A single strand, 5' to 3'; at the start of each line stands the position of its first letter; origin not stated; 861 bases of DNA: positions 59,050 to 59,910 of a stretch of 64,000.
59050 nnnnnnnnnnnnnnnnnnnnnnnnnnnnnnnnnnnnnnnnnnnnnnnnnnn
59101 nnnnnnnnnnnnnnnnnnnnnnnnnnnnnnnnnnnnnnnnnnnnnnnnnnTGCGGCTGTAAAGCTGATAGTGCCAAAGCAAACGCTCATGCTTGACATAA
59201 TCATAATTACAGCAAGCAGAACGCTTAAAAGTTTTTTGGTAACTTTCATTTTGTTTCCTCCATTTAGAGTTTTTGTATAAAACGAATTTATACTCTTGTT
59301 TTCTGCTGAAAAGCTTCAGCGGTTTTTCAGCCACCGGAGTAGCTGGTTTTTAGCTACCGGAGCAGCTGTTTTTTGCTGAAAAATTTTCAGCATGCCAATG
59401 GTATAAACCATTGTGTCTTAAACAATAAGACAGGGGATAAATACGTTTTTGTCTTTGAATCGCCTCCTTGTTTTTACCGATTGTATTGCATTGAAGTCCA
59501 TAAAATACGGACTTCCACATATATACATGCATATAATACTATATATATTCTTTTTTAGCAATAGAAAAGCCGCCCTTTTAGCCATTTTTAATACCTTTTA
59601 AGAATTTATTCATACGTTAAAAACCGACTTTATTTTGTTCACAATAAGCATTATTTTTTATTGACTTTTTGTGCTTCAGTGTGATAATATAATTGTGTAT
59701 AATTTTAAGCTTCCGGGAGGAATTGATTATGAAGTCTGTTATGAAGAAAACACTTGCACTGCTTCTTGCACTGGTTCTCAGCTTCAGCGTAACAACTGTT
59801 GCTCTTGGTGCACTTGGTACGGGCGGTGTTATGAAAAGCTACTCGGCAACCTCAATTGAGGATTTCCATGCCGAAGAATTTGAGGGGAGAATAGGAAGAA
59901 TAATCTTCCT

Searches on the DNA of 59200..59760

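Call 61: search_rna_families(source=window, start=59200, end=59760, threshold=evalue, max_evalue=1)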
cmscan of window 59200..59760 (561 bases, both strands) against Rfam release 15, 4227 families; matches with E-value up to 1: 0.
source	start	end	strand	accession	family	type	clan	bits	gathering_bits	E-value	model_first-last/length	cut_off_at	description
